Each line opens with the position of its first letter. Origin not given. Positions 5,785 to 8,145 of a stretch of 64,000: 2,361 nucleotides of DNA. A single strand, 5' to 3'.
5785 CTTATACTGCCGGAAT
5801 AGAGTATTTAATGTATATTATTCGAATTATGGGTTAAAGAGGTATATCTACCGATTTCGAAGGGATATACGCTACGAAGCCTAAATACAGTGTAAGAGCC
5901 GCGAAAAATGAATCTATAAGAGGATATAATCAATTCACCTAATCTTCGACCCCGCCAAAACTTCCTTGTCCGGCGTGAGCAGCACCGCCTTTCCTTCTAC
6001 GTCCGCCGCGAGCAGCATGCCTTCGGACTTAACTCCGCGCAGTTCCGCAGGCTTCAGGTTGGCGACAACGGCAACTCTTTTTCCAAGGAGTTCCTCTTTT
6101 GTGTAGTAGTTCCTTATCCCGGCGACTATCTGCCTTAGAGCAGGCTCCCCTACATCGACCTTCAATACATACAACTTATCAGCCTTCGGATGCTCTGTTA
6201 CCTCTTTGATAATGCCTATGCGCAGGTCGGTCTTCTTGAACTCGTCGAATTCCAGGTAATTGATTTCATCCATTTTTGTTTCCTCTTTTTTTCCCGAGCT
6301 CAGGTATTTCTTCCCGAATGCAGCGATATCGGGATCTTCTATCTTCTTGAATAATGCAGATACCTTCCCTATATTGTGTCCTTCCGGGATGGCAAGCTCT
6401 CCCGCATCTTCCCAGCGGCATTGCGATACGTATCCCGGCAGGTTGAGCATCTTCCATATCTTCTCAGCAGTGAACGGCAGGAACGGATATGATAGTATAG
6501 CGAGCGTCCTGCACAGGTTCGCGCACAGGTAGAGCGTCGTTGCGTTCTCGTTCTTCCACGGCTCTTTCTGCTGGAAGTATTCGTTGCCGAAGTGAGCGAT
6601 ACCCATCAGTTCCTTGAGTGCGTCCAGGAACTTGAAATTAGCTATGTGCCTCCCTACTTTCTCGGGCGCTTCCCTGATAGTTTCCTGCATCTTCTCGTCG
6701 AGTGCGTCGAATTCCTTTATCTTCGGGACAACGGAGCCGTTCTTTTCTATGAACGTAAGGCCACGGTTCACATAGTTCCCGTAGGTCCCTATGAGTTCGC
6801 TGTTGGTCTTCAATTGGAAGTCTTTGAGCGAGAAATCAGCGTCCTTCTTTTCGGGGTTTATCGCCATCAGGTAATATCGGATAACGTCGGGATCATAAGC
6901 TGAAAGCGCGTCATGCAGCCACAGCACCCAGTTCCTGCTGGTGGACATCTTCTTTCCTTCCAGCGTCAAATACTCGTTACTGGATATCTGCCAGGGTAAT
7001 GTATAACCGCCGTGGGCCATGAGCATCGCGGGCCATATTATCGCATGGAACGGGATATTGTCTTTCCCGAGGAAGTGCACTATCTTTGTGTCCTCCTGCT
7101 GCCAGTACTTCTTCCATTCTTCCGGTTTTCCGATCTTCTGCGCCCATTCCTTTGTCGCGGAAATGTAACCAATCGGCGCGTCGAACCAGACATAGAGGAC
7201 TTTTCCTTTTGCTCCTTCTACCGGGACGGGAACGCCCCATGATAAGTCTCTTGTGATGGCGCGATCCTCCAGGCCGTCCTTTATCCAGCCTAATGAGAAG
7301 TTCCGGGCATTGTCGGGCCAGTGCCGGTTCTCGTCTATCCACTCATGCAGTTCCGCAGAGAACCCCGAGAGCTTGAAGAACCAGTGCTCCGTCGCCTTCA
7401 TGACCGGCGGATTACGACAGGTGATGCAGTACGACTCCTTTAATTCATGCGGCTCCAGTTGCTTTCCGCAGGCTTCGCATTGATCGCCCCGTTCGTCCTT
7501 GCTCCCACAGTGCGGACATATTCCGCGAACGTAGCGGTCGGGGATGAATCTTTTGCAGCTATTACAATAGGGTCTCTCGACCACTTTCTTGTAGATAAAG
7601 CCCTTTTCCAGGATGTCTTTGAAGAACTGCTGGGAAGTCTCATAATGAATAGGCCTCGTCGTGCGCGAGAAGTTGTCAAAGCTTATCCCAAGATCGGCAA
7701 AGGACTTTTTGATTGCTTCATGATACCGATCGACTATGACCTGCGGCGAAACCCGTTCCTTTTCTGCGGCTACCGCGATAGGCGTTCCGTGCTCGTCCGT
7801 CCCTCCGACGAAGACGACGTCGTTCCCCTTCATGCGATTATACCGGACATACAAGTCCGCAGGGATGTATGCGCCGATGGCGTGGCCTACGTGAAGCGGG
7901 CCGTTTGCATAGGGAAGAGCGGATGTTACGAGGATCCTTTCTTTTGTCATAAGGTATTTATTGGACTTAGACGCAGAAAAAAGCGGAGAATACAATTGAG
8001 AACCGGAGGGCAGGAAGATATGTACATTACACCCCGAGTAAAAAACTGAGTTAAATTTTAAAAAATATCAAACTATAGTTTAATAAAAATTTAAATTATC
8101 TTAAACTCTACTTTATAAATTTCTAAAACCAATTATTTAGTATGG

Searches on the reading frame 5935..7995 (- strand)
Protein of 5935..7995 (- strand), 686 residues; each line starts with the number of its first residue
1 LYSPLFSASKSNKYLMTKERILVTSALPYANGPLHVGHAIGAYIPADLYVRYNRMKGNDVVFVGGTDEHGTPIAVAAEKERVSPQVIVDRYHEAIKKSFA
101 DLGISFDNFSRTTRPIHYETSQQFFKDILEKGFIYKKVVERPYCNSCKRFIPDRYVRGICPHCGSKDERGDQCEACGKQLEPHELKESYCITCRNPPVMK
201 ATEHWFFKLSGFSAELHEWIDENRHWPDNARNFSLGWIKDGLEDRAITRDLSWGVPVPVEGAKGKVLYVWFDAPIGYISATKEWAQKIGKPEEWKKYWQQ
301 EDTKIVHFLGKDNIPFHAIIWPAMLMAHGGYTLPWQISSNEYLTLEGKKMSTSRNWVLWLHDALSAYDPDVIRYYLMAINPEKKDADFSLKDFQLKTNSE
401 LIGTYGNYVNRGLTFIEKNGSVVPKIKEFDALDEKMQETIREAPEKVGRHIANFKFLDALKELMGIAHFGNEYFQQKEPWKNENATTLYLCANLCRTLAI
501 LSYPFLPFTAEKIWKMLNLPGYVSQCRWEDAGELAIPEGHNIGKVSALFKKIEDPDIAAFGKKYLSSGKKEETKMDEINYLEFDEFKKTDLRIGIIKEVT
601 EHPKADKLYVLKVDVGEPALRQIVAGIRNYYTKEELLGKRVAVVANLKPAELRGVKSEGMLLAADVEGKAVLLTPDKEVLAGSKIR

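Call 78: search_protein_families(library=pfam, proteins=[window:5935-7995:-], max_evalue=0.001)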
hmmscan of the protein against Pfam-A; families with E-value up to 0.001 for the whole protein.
window:5935-7995:- (686 aa): 6 families
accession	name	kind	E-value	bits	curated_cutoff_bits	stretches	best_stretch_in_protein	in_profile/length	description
PF09334.17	tRNA-synt_1g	-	1.6e-166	554.4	20.1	1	21-411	1-389/391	tRNA synthetases class I (M)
PF01588.26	tRNA_bind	-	3.3e-32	110.9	27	1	591-684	1-96/96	Putative tRNA binding domain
PF00133.28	tRNA-synt_1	-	2e-26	93.2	22.7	1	18-259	22-245/414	tRNA synthetases class I (I, L, M and V)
PF19303.5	Anticodon_3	-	1.5e-15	57.8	23.5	1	423-564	1-147/152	Anticodon binding domain of methionyl tRNA ligase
PF08264.19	Anticodon_1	-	2.1e-11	44.3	25.1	1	440-533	8-110/148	Anticodon-binding domain of tRNA ligase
PF01406.26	tRNA-synt_1e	-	4.7e-10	39.8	27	1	336-380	240-284/301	tRNA synthetases class I (C) catalytic domain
